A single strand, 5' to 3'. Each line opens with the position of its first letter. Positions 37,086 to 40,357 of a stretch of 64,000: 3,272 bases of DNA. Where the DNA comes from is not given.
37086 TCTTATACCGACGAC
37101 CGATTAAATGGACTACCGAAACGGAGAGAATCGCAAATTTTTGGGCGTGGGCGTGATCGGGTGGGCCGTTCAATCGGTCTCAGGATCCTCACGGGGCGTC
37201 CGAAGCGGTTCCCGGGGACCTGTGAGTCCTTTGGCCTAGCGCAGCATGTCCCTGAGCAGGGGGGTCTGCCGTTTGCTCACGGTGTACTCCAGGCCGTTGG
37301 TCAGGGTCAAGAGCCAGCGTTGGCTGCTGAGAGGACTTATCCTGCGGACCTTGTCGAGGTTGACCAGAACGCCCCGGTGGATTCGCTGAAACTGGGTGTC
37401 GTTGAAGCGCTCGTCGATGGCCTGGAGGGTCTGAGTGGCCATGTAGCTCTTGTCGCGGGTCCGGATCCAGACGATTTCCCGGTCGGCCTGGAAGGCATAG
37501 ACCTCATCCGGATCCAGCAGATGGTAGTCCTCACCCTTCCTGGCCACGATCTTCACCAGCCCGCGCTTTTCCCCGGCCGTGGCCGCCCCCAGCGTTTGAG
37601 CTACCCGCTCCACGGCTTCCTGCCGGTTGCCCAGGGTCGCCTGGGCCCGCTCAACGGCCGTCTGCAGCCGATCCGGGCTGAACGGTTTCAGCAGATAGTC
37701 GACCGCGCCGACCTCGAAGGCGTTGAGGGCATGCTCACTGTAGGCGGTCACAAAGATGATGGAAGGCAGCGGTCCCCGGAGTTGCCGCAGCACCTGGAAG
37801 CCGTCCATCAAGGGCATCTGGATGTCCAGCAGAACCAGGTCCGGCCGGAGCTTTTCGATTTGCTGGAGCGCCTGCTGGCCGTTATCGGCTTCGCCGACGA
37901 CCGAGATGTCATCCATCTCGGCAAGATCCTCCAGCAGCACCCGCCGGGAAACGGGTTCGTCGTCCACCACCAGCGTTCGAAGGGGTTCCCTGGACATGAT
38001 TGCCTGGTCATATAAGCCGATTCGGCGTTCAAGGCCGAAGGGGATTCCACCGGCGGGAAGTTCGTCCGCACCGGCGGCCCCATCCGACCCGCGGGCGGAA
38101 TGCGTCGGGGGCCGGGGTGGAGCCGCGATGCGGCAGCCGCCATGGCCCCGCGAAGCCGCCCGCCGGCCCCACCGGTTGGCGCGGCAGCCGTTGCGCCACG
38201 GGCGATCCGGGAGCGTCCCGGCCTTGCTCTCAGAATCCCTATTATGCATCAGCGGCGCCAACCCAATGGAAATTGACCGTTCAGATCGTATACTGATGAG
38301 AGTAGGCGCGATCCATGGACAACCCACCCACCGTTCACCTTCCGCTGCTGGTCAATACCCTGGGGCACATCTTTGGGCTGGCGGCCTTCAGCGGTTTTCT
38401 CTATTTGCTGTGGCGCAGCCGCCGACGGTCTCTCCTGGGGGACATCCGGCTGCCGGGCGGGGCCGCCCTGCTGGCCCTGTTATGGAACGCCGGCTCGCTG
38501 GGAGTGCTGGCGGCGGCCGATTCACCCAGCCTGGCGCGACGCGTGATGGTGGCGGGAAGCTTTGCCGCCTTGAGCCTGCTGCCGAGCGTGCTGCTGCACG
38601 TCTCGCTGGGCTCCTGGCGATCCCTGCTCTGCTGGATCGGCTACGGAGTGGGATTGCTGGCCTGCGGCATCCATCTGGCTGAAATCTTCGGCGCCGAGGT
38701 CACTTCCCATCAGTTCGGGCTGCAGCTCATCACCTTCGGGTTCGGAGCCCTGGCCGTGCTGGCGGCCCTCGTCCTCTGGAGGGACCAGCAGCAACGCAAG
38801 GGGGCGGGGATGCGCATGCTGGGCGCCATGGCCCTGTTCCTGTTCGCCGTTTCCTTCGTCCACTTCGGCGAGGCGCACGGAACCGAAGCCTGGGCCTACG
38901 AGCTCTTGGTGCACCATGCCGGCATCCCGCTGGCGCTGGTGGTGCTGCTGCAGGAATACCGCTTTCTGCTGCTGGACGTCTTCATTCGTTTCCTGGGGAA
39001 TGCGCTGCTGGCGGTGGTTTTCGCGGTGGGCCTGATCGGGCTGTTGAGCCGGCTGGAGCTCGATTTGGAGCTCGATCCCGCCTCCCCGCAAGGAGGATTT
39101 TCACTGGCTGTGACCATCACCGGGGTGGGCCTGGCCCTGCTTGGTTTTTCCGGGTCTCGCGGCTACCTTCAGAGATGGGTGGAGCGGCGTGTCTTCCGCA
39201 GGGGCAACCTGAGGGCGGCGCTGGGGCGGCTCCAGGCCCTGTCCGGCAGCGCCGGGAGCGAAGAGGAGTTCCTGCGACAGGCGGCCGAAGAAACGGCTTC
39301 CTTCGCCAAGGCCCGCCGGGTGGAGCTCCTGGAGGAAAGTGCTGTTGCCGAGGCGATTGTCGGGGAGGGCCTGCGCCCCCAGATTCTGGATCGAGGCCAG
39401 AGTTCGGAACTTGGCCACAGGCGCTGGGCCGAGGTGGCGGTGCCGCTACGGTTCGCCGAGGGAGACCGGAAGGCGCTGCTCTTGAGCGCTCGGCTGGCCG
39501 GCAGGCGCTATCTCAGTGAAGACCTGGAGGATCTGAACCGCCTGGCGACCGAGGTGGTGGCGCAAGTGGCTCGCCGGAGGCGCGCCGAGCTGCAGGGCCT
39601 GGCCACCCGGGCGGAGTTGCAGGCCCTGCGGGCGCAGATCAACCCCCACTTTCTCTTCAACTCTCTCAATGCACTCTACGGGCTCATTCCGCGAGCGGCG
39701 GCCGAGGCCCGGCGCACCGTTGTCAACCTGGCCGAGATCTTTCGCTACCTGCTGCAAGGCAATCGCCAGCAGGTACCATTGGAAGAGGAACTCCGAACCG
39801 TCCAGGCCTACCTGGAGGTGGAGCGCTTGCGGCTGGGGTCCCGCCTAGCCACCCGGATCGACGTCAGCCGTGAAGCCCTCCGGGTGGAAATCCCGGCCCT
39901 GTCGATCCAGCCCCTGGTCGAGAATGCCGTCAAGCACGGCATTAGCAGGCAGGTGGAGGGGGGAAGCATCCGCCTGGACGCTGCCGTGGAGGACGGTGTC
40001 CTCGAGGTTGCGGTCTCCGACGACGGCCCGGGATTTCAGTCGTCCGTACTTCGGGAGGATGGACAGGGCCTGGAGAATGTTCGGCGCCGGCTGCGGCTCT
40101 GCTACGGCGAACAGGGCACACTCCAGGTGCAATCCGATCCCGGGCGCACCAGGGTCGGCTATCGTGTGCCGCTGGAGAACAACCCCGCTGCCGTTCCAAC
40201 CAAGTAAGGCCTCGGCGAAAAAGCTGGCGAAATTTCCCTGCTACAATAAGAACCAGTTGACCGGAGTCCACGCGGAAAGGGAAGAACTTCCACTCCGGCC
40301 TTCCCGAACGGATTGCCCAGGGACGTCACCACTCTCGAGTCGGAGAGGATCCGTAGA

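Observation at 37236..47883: LytS/LytTR two-component system linked to a Cys-rich secreted protein, a 1935-aa S8 protease-PPC-lactonase-propeller fusion and a secreted thioredoxin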

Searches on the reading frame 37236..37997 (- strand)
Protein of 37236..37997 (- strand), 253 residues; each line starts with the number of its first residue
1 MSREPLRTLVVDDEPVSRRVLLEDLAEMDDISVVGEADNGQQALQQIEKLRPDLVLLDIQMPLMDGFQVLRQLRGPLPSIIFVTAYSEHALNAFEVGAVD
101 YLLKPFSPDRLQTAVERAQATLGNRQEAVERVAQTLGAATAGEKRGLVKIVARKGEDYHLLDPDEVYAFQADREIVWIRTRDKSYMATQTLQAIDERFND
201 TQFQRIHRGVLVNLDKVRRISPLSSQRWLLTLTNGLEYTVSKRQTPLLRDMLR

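Call 40: search_protein_families(library=ncbifam, proteins=[window:37236-37997:-], max_evalue=0.01)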
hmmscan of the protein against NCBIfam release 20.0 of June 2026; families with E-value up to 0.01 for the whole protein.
window:37236-37997:- (253 aa): 106 families (the best 25 are shown)
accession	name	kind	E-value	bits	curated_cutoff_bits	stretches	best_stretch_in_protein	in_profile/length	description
NF008677.0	PRK11697.1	equivalog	7.7e-45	153.1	246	1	6-252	2-235/238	two-component system response regulator BtsR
NF010684.1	PRK14084.1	equivalog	3.1e-36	125.4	375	1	6-242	1-242/254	response regulator transcription factor LytR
NF001965.0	PRK00742.1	subfamily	7.7e-26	91.1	293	1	5-134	3-135/357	chemotaxis-specific protein-glutamate methyltransferase CheB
NF007935.0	PRK10651.1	equivalog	6.8e-24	84.2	250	1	3-147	4-153/216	two-component system response regulator NarL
NF045944.1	ResRegRpaBCyano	equivalog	2.5e-21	76.1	330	1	9-126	1-119/229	response regulator transcription factor RpaB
NF009206.0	PRK12555.1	subfamily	1.7e-20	73.3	342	1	7-134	2-132/340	chemotaxis-specific protein-glutamate methyltransferase CheB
NF008469.0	PRK11361.1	equivalog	3.2e-20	72.2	714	1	7-135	6-135/461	acetoacetate metabolism transcriptional regulator AtoC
TIGR02875.1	spore_0_A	equivalog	9.3e-20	71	200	1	5-121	2-124/262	sporulation transcription factor Spo0A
TIGR01818.1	ntrC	equivalog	3.9e-18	65.5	558.6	1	9-130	2-125/463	nitrogen regulation protein NR(I)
NF007689.0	PRK10365.1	equivalog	1.6e-17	63.4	760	1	1-125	1-127/441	sigma-54-dependent response regulator transcription factor ZraR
NF011896.0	PRK15369.1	equivalog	1.3e-16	60.9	242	1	6-117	4-119/211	two component system response regulator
NF008176.1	PRK10923.1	equivalog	8.4e-16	57.6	620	1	9-139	7-139/469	nitrogen regulation protein NR(I)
NF040689.1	MtrAB_MtrA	equivalog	2e-15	56.8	300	1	9-128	2-119/219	MtrAB system response regulator MtrA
NF045505.1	RR_RssB_Pseudo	equivalog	2.2e-15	56.6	700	1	5-127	5-130/394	two-component system response regulator RssB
NF008296.0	PRK11083.1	equivalog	2.3e-15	56.6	273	1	7-126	5-122/228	two-component system response regulator CreB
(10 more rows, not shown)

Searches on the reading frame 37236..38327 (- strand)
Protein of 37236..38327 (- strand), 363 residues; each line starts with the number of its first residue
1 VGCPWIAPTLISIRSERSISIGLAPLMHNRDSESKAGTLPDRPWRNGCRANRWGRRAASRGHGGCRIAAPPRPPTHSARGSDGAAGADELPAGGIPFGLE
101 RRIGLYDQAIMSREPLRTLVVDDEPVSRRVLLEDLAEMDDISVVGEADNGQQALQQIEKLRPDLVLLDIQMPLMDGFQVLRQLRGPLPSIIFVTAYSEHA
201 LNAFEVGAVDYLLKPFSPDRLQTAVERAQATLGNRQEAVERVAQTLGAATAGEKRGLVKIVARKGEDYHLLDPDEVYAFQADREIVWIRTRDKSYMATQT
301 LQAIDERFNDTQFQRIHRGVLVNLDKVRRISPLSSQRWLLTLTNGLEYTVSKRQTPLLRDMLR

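Call 4: search_protein_families(library=pfam, proteins=[window:37236-38327:-], max_evalue=0.01)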
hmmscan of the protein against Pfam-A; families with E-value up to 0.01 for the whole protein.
window:37236-38327:- (363 aa): 2 families
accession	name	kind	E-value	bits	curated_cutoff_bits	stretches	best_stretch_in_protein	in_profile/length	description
PF00072.30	Response_reg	-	3e-28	98.6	30.2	1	119-226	2-111/111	Response regulator receiver domain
PF04397.21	LytTR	-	1.2e-20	73.9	22.6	1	268-362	3-97/98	LytTr DNA-binding domain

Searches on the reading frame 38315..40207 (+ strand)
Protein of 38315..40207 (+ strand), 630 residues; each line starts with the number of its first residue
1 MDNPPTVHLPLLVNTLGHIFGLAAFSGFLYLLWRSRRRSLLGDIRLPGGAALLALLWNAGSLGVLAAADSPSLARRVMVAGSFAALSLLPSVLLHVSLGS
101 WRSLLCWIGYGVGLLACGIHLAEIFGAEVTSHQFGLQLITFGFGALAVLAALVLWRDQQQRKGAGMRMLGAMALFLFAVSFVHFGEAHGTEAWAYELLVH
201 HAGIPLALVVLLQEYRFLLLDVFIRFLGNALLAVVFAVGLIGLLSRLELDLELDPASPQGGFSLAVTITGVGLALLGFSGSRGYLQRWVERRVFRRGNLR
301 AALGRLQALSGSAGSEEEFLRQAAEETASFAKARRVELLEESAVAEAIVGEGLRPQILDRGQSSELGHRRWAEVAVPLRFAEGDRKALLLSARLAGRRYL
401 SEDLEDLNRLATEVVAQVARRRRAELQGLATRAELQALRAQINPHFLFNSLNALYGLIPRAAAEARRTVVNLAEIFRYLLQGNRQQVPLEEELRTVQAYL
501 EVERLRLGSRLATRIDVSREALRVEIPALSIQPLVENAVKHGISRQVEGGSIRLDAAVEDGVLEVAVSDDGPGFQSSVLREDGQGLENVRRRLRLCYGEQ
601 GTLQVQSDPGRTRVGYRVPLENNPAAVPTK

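Call 4: search_protein_families(library=pfam, proteins=[window:38315-40207:+], max_evalue=0.01)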
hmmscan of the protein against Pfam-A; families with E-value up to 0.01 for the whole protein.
window:38315-40207:+ (630 aa): 3 families
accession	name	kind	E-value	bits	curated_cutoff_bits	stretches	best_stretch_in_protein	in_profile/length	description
PF06580.19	His_kinase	-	3.2e-25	88.6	25.2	1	433-511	1-81/81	Histidine kinase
PF02518.31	HATPase_c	-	2.6e-07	31.5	26.4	1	531-621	10-110/111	Histidine kinase-, DNA gyrase B-, and HSP90-like ATPase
PF13581.12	HATPase_c_2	-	0.00027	21.4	27.4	1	534-583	39-88/127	Histidine kinase-like ATPase domain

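Call 40: search_protein_families(library=ncbifam, proteins=[window:38315-40207:+], max_evalue=0.01)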
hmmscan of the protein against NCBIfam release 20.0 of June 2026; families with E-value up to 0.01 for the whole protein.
window:38315-40207:+ (630 aa): 6 families
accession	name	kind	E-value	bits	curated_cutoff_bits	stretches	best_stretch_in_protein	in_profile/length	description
NF003144.0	PRK04069.1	equivalog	3.4e-05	23.3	145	1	492-582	11-97/161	anti-sigma B factor RsbW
NF008649.0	PRK11644.1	equivalog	0.00066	18.5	408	1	486-612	371-488/499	signal transduction histidine-protein kinase/phosphatase UhpB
NF033792.0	ActS_PrrB_HisK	equivalog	0.0016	17.4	350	1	530-584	315-363/423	ActS/PrrB/RegB family redox-sensitive histidine kinase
NF052443.1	SensHisKinMctS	equivalog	0.0022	16.4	700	1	542-620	370-448/457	two-component system sensor histidine kinase MctS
TIGR02966.1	phoR_proteo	equivalog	0.0063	15.6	334.2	1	481-576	183-275/333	phosphate regulon sensor histidine kinase PhoR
TIGR01924.1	rsbW_low_gc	equivalog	0.0089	15.5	155.05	0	496-581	15-96/159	anti-sigma B factor RsbW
